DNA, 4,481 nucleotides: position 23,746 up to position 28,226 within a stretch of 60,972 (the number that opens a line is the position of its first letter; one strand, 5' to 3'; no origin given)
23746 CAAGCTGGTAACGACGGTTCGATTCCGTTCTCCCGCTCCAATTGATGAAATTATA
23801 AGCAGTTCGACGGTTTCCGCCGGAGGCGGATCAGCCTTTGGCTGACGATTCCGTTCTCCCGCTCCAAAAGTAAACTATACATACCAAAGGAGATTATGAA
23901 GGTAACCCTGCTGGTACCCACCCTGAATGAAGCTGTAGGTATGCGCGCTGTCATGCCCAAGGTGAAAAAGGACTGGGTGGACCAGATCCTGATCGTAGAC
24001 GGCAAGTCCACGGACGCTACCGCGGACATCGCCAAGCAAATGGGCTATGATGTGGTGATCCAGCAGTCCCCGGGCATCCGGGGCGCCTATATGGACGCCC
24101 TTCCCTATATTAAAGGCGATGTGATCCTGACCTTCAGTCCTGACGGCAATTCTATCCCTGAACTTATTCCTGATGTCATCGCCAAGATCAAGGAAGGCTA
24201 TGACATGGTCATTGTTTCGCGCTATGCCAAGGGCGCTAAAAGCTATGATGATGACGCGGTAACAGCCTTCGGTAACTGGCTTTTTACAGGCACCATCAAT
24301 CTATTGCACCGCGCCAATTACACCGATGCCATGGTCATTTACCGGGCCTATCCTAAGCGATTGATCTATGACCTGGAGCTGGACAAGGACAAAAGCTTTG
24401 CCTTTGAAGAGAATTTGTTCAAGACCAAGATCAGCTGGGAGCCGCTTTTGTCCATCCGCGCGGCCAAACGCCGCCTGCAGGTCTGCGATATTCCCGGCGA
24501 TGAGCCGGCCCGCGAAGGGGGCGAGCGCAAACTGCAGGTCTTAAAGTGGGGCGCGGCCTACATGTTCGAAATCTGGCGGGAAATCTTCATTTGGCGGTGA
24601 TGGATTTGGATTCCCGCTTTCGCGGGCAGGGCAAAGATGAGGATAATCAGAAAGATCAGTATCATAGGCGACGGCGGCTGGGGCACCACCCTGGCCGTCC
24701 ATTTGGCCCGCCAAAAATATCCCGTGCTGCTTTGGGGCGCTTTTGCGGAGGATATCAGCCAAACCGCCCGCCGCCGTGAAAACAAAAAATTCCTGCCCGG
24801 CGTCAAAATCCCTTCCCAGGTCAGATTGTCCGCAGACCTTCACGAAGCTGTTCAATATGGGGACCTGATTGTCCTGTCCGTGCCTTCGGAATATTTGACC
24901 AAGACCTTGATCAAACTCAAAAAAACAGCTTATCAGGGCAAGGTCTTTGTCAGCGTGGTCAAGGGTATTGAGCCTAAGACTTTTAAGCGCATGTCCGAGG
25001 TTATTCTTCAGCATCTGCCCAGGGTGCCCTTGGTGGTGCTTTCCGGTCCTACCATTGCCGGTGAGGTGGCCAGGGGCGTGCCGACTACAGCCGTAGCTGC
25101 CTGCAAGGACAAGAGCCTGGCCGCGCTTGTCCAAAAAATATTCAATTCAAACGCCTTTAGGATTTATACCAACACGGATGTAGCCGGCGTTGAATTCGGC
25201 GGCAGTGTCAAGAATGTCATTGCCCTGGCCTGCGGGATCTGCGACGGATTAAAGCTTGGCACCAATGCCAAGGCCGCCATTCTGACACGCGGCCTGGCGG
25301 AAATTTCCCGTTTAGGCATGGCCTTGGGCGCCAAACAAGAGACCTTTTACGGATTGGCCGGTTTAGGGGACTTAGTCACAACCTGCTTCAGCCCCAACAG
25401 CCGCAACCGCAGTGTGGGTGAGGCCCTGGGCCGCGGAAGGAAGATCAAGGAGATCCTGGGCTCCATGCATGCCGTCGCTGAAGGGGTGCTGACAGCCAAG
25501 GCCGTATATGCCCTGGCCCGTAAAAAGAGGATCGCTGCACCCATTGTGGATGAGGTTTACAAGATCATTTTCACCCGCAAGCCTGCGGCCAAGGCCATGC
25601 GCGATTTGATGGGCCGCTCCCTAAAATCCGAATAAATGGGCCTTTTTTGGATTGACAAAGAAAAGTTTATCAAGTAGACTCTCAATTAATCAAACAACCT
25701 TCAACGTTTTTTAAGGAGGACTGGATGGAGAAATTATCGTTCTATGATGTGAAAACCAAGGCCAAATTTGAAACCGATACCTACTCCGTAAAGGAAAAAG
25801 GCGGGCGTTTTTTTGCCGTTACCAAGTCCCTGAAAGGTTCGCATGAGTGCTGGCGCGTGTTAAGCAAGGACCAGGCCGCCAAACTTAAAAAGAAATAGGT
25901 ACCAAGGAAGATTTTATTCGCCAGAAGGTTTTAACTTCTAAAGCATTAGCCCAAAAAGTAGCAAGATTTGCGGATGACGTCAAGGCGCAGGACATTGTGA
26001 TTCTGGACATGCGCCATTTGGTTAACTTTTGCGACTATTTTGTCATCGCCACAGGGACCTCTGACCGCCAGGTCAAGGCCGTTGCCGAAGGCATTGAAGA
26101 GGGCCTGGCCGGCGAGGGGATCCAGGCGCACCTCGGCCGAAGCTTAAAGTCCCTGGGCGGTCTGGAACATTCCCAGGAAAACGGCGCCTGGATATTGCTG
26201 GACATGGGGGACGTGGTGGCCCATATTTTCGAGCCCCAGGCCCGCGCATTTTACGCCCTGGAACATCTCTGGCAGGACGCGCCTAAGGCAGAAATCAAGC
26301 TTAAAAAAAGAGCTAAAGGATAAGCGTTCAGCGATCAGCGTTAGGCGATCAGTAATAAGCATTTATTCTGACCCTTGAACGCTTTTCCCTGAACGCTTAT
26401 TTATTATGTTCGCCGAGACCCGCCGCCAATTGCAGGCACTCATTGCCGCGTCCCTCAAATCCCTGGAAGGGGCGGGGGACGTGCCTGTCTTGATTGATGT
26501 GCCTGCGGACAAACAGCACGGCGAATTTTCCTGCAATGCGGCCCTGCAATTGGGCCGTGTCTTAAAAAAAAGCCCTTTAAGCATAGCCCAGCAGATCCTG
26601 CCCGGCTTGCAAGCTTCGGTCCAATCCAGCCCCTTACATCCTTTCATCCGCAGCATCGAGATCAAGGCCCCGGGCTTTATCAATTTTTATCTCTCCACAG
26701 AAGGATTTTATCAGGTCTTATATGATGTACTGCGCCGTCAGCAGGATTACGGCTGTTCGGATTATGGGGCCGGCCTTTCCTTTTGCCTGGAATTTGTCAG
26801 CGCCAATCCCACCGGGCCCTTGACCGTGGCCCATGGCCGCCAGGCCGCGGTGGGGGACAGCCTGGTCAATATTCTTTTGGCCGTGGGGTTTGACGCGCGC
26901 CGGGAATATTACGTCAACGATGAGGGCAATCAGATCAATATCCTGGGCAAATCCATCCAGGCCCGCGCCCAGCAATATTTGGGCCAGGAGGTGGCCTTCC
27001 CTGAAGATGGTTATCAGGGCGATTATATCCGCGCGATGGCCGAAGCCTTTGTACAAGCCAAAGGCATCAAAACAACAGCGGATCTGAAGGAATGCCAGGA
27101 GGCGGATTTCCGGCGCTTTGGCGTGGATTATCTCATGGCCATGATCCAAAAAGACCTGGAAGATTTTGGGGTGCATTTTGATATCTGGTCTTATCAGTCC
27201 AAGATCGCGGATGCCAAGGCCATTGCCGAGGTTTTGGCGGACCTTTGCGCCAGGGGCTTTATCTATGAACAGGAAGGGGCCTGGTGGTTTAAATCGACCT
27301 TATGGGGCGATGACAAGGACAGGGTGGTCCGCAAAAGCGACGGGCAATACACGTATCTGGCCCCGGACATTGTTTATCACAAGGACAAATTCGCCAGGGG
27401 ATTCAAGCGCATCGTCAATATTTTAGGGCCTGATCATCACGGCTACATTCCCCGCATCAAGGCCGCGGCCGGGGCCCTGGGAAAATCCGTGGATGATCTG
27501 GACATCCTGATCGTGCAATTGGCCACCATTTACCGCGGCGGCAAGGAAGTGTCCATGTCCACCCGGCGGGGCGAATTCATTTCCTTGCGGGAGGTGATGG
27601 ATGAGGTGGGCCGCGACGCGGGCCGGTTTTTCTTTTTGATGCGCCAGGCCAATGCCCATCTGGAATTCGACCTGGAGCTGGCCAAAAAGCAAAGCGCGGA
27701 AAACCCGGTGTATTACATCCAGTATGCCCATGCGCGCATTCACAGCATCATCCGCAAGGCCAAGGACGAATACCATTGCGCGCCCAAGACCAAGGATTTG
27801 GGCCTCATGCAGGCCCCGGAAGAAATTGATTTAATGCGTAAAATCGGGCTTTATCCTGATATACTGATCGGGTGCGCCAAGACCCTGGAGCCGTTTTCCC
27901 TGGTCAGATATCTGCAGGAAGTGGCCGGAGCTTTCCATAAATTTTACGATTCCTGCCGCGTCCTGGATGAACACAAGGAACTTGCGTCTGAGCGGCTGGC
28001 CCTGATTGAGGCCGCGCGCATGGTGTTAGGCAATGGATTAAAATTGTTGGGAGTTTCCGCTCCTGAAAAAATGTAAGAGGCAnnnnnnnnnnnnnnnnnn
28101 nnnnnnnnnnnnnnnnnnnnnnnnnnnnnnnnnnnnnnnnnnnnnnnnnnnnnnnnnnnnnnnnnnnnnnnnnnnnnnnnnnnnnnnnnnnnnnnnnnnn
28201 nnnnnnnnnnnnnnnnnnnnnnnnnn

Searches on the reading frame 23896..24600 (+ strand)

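Call 18: search_protein_families(library=pfam, proteins=[window:23896-24600:+], max_evalue=0.00001)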
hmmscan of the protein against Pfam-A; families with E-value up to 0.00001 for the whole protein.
window:23896-24600:+ (234 aa): 1 family
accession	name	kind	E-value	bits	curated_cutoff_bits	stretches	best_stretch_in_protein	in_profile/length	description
PF00535.33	Glycos_transf_2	-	2.9e-14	53.8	23.3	1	5-131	2-138/168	Glycosyl transferase family 2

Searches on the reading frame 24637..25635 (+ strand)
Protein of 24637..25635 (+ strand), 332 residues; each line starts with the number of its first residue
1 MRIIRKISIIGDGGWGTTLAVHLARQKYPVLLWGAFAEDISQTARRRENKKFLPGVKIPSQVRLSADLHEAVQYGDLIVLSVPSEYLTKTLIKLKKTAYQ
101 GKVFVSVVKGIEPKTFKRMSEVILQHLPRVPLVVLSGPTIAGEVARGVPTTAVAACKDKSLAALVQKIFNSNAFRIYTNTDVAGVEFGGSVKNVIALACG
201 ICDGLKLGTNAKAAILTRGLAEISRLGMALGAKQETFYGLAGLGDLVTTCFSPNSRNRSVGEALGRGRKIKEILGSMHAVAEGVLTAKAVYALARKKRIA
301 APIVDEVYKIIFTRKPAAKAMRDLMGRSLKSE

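Call 18: search_protein_families(library=pfam, proteins=[window:24637-25635:+], max_evalue=0.00001)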
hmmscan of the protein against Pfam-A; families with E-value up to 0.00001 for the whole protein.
window:24637-25635:+ (332 aa): 4 families
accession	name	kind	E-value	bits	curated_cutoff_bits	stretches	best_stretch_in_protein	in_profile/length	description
PF07479.19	NAD_Gly3P_dh_C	-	8.3e-57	191.8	25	1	181-321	1-141/142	NAD-dependent glycerol-3-phosphate dehydrogenase C-terminus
PF01210.29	NAD_Gly3P_dh_N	-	2.2e-45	154.9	23.1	1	6-161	1-157/158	NAD-dependent glycerol-3-phosphate dehydrogenase N-terminus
PF20618.3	GPD_NAD_C_bact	-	2.9e-20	73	27.6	1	241-307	1-66/66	Bacterial GPD, NAD-dependent C-terminal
PF03807.23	F420_oxidored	-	5e-07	30.7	21.6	1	6-109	1-93/94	NADP oxidoreductase coenzyme F420-dependent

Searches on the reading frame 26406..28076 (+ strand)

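Call 18: search_protein_families(library=pfam, proteins=[window:26406-28076:+], max_evalue=0.00001)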
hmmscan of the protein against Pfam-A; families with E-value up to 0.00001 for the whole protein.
window:26406-28076:+ (556 aa): 3 families
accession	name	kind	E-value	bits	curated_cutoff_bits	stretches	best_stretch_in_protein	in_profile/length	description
PF05746.21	DALR_1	-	6.1e-35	120.3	22.3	1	438-556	1-117/117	DALR anticodon binding domain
PF00750.26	tRNA-synt_1d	-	6.3e-21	75.2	23.3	1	127-402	23-299/349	tRNA synthetases class I (R), catalytic domain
PF03485.21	Arg_tRNA_synt_N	-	2.4e-16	60.6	21.5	1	8-96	2-85/85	Arginyl tRNA synthetase N terminal domain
